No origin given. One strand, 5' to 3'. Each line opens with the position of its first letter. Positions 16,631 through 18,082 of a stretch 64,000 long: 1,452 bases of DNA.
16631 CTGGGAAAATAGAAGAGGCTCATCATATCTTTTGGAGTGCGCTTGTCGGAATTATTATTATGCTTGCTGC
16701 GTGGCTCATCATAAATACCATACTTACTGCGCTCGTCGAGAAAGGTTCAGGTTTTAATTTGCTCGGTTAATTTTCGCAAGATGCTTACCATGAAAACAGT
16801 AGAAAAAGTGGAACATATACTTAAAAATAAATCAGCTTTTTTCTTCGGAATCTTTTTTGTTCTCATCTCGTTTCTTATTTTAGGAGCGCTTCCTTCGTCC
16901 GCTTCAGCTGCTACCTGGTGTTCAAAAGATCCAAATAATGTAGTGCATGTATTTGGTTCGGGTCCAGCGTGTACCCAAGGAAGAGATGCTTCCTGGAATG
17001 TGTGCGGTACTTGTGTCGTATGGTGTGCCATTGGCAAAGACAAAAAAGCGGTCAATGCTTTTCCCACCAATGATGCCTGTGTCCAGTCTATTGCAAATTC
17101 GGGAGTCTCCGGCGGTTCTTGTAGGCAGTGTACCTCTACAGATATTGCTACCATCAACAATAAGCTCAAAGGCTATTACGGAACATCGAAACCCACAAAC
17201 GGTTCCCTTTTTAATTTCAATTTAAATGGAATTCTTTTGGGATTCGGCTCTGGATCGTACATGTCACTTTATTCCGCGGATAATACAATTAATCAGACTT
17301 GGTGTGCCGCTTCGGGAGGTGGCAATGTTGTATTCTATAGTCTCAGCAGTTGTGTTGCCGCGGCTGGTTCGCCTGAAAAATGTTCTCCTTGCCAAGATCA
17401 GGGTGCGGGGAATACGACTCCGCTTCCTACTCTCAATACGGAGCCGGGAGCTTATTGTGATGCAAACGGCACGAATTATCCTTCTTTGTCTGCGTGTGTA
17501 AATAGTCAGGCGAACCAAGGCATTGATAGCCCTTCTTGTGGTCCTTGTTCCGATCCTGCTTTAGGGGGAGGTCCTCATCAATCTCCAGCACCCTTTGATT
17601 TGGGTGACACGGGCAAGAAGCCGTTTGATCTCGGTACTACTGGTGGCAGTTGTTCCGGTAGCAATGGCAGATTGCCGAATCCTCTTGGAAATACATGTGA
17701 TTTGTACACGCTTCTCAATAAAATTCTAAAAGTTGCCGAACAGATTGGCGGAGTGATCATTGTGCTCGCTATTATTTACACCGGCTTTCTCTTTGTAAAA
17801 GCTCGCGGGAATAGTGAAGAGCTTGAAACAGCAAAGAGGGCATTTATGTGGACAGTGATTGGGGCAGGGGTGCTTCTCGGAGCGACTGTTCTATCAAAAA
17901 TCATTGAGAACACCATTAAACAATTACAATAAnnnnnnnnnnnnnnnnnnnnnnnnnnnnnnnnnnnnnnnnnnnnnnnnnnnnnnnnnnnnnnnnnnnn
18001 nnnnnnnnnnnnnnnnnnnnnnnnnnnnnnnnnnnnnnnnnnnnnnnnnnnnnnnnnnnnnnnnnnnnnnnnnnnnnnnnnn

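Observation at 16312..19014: Five tandem genes sharing a VirB2/TrbC-like two-TM 'pilin' hairpin, one fused to a 280-aa Cys-rich extracellular domain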

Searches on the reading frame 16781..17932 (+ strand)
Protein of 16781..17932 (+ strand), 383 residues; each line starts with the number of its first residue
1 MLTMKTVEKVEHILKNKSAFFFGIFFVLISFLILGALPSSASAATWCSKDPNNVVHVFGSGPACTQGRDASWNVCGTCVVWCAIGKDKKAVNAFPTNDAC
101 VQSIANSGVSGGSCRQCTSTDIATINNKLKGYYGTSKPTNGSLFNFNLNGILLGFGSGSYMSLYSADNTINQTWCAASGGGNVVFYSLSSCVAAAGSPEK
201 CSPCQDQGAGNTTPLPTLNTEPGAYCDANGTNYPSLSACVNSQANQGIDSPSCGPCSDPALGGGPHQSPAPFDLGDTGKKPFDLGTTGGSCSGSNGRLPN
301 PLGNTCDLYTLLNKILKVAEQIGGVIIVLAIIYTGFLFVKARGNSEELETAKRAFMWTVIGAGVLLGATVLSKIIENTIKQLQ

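Call 3: search_protein_families(library=pfam, proteins=[window:16781-17932:+], max_evalue=1)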
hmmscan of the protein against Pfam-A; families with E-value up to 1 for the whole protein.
window:16781-17932:+ (383 aa): 2 families
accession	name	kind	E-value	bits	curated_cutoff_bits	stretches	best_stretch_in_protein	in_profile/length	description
PF18895.5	T4SS_pilin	-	9.3e-11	42.1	26.6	1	308-375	5-71/71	Type IV secretion system pilin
PF04956.18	TrbC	-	5.5e-05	23.7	27.9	1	310-371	39-94/98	TrbC/VIRB2 pilin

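Call 4: search_protein_families(library=ncbifam, proteins=[window:16781-17932:+], max_evalue=1)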
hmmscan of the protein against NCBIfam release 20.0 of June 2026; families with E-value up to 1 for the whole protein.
window:16781-17932:+ (383 aa): 1 family
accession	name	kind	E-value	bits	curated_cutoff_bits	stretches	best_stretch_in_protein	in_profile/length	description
NF045849.1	ICE_MMCAP2_0565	equivalog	3.5e-06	26.6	40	1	311-379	12-80/80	Mbov_0395 family pilin-like conjugal transfer protein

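Call 16: find_homologous_proteins(query=window:16781-17932:+)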
Query window:16781-17932:+ (383 aa): 7 proteins with E <= 0.001 among 5816 candidates.
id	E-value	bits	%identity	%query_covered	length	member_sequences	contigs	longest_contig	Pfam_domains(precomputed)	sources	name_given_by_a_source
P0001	3.5e-256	867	100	99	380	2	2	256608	PF18895.6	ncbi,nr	ncbi:MAG: pilin [Candidatus Pacebacteria bacterium]|nr:pilin [Candidatus Paceibacterota bacterium] M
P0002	2.8e-112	394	56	96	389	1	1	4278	PF18895.6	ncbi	-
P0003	3.1e-107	377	54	96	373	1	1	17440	PF18895.6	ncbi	-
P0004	9.2e-104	366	56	91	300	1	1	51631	PF18895.6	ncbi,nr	ncbi:MAG: pilin [Candidatus Pacebacteria bacterium]|nr:pilin [Candidatus Paceibacterota bacterium]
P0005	7.5e-102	359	51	99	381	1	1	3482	PF18895.6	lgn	-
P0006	5.3e-98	347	61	41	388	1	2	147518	PF18895.6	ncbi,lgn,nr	ncbi:MAG: pilin [Candidatus Pacebacteria bacterium]|nr:pilin [Candidatus Paceibacterota bacterium]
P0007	1.8e-14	72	48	23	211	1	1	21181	PF18895.6,PF19607.5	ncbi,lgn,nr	ncbi:MAG: hypothetical protein JJE53_01955 [Candidatus Pacebacteria bacterium]|nr:hypothetical prote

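Call 17: find_encoding_contigs(protein=window:16781-17932:+, flank=10000, max_places=4)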
Protein window:16781-17932:+ (383 aa): 2 contigs read that carry it; 1 place shown.
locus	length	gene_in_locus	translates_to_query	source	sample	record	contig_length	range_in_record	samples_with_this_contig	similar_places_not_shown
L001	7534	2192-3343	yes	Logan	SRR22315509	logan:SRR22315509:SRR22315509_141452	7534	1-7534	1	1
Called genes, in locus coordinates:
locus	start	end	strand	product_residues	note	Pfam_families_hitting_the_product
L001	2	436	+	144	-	?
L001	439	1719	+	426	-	PF01547:SBP_bac_1, PF13416:SBP_bac_8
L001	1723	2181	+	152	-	PF18895:T4SS_pilin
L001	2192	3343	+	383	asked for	PF18895:T4SS_pilin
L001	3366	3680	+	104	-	PF18895:T4SS_pilin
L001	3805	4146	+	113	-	PF18895:T4SS_pilin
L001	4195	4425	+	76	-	PF18895:T4SS_pilin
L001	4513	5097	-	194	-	-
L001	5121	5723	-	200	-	-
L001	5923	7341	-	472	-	-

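Call 18: find_encoding_contigs(protein=P0001, flank=10000, max_places=4)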
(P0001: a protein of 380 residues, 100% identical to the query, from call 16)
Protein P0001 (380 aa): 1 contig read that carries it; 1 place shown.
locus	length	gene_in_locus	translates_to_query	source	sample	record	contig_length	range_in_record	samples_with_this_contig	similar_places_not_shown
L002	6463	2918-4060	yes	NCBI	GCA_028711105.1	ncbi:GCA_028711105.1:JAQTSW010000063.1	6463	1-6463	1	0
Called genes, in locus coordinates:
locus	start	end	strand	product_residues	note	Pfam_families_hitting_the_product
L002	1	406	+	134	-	PF27764:PDF1_C (weak)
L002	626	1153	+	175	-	PF08704:GCD14 (weak), PF01135:PCMT (weak), PF01209:Ubie_methyltran, PF01269:Fibrillarin (weak), PF13847:Methyltransf_31, PF08241:Methyltransf_11, PF08242:Methyltransf_12, PF13649:Methyltransf_25, +1 more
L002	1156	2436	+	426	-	PF01547:SBP_bac_1, PF13416:SBP_bac_8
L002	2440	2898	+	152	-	PF18895:T4SS_pilin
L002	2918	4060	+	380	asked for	PF18895:T4SS_pilin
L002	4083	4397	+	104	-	PF18895:T4SS_pilin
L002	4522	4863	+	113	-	PF18895:T4SS_pilin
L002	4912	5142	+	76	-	PF18895:T4SS_pilin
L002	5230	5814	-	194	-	-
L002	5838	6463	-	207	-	?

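Call 30: predict_structure(alignment_id=A1)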
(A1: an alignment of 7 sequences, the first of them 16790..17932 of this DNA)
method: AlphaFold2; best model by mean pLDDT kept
length: 380 residues; sequences in the alignment: 7
mean_pLDDT: 49.0   pTM: 0.30
mean pLDDT of the five models: 49.0, 47.8, 44.7, 44.1, 43.8
residues with pLDDT >= 90: 0; 70-90: 14; 50-70: 194; < 50: 172
segments of 3 or more residues with pLDDT < 50: 1-15, 29-74, 131-140, 152-156, 164-169, 175-177, 202-220, 244-248, 255-307, 378-380
pLDDT, mean of each block of 10 residues (from residue 1): 38 47 52 32 37 36 33 54 69 69 62 68 60 38 56 49 48 53 58 56 34 30 62 60 49 39 25 29 29 36 44 57 66 58 57 64 58 51
secondary structure, 60 per line:
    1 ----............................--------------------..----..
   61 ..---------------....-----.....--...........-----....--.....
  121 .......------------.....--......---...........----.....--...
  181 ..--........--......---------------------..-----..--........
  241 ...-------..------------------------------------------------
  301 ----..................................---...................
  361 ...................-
elements in order: H5-32 H59-62 E78-81 E87-91 H94-104 E110-113 H116-127 E140-144 E147-152 E156-159 H160-166 E171-175 E178-182 H185-192 E198-200 H233-243 H305-338 H342-379

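Call 31: find_encoding_contigs(protein=P0006, flank=10000, max_places=2)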
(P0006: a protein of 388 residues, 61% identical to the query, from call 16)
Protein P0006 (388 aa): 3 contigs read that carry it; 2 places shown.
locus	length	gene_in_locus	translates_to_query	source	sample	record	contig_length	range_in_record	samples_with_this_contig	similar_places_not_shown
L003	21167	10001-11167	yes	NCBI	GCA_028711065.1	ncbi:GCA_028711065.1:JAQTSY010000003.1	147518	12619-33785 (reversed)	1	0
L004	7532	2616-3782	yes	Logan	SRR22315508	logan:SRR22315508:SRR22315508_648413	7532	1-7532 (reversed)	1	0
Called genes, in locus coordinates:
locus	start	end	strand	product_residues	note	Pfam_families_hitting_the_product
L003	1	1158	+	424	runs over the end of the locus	PF00482:T2SSF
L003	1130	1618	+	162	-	PF07963:N_methyl (weak)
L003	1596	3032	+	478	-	PF08309:LVIVD (faint)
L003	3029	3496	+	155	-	-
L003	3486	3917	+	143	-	-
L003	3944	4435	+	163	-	PF07963:N_methyl (weak)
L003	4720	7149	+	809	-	PF16640:Big_3_5 (weak), PF19403:SpaA_2 (weak), PF24514:SpaA_4, PF27764:PDF1_C (weak)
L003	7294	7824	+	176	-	PF13489:Methyltransf_23 (weak), PF01135:PCMT (weak), PF01209:Ubie_methyltran, PF01269:Fibrillarin (weak), PF13847:Methyltransf_31, PF08241:Methyltransf_11, PF08242:Methyltransf_12, PF13649:Methyltransf_25, +1 more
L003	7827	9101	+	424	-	PF01547:SBP_bac_1, PF13416:SBP_bac_8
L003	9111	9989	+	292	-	PF18895:T4SS_pilin (weak)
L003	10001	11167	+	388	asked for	PF18895:T4SS_pilin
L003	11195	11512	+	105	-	PF18895:T4SS_pilin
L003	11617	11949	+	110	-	PF18895:T4SS_pilin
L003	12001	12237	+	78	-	PF18895:T4SS_pilin (weak)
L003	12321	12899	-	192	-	-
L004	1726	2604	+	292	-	PF18895:T4SS_pilin (weak)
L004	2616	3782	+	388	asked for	PF18895:T4SS_pilin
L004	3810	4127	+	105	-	PF18895:T4SS_pilin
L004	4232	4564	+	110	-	PF18895:T4SS_pilin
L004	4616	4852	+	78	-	PF18895:T4SS_pilin (weak)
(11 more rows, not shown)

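Call 32: find_encoding_contigs(protein=P0004, flank=10000, max_places=2)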
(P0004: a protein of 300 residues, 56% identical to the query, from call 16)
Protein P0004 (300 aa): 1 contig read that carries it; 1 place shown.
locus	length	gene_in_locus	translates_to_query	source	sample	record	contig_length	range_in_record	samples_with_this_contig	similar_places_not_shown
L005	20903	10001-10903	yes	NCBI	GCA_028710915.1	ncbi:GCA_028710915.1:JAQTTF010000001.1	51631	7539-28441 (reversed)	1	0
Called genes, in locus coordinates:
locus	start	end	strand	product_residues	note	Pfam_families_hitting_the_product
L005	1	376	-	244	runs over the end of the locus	PF00557:Peptidase_M24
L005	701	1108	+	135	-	-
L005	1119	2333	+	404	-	PF00437:T2SSE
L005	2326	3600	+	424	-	PF00482:T2SSF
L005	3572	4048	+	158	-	PF07963:N_methyl (weak)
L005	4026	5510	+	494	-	PF08309:LVIVD (faint)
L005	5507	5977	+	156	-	PF07963:N_methyl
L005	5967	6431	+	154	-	-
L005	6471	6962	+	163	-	PF07963:N_methyl (weak)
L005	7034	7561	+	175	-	PF13489:Methyltransf_23 (weak), PF01135:PCMT (weak), PF01209:Ubie_methyltran, PF01269:Fibrillarin (weak), PF13847:Methyltransf_31, PF08241:Methyltransf_11, PF08242:Methyltransf_12, PF13649:Methyltransf_25, +2 more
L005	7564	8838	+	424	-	PF01547:SBP_bac_1, PF13416:SBP_bac_8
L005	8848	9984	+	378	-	PF18895:T4SS_pilin (weak)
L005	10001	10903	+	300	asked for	PF18895:T4SS_pilin (weak)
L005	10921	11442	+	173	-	PF18895:T4SS_pilin (weak)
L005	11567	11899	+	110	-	PF18895:T4SS_pilin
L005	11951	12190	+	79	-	PF18895:T4SS_pilin (weak)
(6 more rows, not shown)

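Call 33: find_encoding_contigs(protein=P0003, flank=10000, max_places=2)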
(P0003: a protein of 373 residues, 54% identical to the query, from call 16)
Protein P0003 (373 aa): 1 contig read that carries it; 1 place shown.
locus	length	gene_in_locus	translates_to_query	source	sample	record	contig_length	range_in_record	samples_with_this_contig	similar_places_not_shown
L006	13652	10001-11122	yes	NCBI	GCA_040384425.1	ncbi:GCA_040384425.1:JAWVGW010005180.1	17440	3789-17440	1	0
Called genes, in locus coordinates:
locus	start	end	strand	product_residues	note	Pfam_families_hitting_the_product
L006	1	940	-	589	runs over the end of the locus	PF00009:GTP_EFTU, PF01926:MMR_HSR1 (weak), PF22042:EF-G_D2, PF03144:GTP_EFTU_D2, PF00679:EFG_C, PF21018:BipA_C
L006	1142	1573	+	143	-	-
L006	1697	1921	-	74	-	-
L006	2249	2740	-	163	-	PF23951:DUF7282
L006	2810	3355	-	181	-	PF00293:NUDIX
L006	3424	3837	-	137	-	PF06574:FAD_syn (weak), PF01467:CTP_transf_like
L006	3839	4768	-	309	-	PF00892:EamA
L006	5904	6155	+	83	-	-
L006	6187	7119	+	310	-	PF00188:CAP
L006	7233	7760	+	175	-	PF08704:GCD14 (weak), PF13489:Methyltransf_23, PF01135:PCMT (weak), PF01209:Ubie_methyltran, PF13847:Methyltransf_31, PF08241:Methyltransf_11, PF08242:Methyltransf_12, PF13649:Methyltransf_25, +3 more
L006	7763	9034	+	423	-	PF01547:SBP_bac_1, PF13416:SBP_bac_8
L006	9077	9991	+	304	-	-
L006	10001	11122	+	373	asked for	PF18895:T4SS_pilin (weak)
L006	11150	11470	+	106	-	PF18895:T4SS_pilin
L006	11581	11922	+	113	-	PF18895:T4SS_pilin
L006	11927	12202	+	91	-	PF18895:T4SS_pilin (weak)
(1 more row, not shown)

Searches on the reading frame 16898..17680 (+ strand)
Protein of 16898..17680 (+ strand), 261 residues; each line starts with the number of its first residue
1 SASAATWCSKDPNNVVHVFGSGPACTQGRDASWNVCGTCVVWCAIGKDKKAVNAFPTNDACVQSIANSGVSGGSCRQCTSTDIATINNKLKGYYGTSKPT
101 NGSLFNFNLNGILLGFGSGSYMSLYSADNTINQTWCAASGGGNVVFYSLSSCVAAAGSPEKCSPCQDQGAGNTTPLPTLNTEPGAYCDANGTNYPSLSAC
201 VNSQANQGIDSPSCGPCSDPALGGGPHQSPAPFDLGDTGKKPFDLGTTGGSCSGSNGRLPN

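Call 28: search_protein_representatives(protein=window:16898-17680:+)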
Query: 261 residues. Proteins with E-value up to 0.001 (for the whole library): 4; up to 1e-10: 4; up to 1e-30: 4. The best 4 are listed.
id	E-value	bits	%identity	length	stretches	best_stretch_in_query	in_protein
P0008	9.0e-57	208.9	44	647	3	5-201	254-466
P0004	1.9e-56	207.9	77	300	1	1-132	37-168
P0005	5.8e-44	166.9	50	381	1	1-261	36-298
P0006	2.7e-40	154.9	45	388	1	1-260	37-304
